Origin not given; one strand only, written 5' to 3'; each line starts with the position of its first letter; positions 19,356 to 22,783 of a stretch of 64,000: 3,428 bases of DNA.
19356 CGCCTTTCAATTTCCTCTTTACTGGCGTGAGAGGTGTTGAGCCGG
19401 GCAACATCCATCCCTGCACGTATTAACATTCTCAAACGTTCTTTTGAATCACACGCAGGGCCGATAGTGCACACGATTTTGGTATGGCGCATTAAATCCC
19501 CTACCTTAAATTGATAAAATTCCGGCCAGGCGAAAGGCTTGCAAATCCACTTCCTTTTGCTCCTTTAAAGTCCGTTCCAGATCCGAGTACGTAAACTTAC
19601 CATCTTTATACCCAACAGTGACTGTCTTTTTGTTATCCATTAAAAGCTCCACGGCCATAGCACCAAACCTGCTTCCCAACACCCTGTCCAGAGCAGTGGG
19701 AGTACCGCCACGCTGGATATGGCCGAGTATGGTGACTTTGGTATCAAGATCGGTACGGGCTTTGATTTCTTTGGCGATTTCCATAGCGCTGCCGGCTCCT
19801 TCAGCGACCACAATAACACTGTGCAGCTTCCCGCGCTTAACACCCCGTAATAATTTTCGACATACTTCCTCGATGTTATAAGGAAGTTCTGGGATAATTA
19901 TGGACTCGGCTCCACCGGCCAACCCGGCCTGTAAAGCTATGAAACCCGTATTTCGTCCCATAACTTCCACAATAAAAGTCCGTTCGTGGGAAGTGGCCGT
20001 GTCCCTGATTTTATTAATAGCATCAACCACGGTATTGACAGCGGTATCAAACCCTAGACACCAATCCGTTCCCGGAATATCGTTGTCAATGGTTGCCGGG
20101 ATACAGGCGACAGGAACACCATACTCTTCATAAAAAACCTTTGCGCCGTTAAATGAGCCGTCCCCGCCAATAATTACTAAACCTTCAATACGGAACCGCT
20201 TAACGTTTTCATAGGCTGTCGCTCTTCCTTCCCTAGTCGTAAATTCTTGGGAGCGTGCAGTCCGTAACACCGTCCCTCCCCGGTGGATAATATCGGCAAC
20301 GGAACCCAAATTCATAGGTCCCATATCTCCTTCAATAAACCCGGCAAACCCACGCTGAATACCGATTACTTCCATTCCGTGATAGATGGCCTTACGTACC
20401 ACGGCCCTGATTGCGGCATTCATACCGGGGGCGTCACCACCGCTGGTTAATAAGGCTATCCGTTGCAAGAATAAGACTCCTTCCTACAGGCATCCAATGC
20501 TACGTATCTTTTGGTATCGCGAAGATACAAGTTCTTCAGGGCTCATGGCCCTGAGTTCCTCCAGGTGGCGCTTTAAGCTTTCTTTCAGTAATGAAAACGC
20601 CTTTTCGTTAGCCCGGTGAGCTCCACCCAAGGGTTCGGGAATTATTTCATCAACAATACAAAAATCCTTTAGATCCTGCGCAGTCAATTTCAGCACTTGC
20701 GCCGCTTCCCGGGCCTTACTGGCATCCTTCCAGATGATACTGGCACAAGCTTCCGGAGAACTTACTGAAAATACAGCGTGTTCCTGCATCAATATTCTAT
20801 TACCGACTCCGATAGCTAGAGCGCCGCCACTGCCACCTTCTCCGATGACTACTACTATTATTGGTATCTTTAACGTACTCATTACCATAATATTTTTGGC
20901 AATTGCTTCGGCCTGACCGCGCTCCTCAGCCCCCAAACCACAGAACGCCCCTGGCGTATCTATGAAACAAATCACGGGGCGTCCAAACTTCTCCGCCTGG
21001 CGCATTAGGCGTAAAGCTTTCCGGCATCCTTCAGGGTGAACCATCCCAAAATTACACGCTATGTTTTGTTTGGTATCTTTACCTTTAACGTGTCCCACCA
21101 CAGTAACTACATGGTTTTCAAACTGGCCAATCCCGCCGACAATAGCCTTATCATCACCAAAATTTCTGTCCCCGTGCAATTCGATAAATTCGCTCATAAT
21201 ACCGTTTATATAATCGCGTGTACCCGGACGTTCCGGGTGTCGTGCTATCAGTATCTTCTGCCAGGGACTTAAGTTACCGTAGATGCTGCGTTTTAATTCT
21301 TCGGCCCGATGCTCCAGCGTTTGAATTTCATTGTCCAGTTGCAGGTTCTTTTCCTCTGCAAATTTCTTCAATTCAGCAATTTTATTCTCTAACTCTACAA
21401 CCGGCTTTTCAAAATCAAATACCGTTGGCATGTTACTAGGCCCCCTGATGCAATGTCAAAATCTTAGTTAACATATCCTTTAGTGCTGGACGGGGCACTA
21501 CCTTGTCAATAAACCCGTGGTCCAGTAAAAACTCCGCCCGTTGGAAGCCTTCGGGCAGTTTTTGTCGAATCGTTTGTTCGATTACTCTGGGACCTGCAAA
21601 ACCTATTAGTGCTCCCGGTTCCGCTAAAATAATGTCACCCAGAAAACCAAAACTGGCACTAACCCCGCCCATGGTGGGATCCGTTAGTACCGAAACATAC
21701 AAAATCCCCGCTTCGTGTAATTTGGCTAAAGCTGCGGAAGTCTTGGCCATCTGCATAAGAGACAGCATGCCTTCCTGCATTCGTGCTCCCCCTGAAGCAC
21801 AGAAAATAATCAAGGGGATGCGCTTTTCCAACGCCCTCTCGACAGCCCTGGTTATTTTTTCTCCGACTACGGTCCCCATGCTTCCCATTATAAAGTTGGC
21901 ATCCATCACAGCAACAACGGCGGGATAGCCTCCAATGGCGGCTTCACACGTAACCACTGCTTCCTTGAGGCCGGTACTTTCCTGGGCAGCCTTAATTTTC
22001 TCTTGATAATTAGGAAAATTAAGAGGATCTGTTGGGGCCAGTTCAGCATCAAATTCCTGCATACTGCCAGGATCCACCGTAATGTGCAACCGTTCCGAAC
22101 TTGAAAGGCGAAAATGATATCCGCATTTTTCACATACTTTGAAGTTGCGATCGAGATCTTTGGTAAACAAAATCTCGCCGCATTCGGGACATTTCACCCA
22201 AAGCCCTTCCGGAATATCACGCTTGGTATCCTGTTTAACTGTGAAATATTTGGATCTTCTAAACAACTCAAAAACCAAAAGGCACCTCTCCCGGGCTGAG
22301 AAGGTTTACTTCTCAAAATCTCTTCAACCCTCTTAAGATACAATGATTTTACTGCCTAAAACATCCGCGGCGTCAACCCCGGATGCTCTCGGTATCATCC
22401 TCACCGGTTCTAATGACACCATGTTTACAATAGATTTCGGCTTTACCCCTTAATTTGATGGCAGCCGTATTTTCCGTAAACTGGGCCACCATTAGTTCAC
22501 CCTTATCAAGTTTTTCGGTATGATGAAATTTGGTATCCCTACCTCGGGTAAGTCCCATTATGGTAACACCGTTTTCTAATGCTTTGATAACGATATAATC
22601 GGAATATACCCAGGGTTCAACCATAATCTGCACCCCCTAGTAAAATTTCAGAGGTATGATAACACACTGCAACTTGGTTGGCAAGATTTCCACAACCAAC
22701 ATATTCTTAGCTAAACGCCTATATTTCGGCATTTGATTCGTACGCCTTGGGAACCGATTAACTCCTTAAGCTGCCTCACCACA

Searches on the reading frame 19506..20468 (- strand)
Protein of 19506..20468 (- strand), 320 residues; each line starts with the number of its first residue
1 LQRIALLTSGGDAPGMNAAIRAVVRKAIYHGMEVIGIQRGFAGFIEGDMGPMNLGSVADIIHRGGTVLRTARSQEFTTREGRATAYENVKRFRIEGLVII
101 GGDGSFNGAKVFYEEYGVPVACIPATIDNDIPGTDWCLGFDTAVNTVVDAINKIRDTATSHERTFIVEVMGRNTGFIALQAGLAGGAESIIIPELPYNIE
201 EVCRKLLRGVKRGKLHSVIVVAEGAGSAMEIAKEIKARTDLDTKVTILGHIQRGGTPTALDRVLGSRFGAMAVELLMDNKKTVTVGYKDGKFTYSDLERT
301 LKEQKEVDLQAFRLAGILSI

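Call 31: search_protein_families(library=pfam, proteins=[window:19506-20468:-])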
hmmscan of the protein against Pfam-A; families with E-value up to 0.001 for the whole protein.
window:19506-20468:- (320 aa): 2 families
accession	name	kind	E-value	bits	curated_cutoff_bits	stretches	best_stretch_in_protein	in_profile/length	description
PF00365.25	PFK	-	1e-114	383.1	30.9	1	3-276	1-277/277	Phosphofructokinase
PF00781.29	DAGK_cat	-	0.00046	20.2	23.6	0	79-146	41-107/125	Diacylglycerol kinase catalytic domain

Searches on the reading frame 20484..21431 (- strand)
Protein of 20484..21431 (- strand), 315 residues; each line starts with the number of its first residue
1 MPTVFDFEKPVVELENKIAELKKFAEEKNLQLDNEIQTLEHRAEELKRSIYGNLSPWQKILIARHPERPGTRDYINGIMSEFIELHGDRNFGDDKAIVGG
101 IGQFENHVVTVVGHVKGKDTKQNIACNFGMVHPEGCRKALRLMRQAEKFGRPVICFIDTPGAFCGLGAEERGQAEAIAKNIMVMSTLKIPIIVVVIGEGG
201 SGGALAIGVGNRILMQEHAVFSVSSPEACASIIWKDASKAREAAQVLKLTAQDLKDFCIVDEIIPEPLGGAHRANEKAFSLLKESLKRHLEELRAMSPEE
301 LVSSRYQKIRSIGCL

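Call 31: search_protein_families(library=pfam, proteins=[window:20484-21431:-])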
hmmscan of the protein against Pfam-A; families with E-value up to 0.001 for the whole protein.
window:20484-21431:- (315 aa): 2 families
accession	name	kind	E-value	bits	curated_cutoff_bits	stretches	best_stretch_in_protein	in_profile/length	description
PF03255.19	ACCA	-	8.9e-146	485.4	23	1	5-313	2-310/310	Acetyl co-enzyme A carboxylase carboxyltransferase-like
PF01039.27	Carboxyl_trans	-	1.1e-13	51.1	22.3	1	81-248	272-429/493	Carboxyl transferase domain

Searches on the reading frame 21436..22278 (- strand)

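Call 30: search_protein_families(library=pfam, proteins=[window:21436-22278:-])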
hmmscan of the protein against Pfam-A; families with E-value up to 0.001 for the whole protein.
window:21436-22278:- (280 aa): 4 families
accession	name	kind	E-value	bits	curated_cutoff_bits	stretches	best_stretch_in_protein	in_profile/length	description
PF01039.27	Carboxyl_trans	-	1.5e-19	70.4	22.3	1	61-236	11-176/493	Carboxyl transferase domain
PF17848.7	Zn_ribbon_ACC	-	4.6e-11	43.1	24.5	1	27-52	1-26/26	Acetyl-CoA carboxylase zinc finger domain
PF13719.11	Zn_ribbon_5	-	0.00015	21.9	29.3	0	25-36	23-34/37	zinc-ribbon domain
PF08271.17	Zn_Ribbon_TF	-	0.00022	21.1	29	1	29-54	2-27/43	TFIIB zinc-binding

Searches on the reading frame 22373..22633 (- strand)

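Call 30: search_protein_families(library=pfam, proteins=[window:22373-22633:-])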
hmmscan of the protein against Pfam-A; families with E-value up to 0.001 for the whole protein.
window:22373-22633:- (86 aa): 1 family
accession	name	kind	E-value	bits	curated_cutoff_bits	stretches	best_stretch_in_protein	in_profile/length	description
PF02081.20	TrpBP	-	1.1e-39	134.6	21.3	1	11-76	3-68/69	Tryptophan RNA-binding attenuator protein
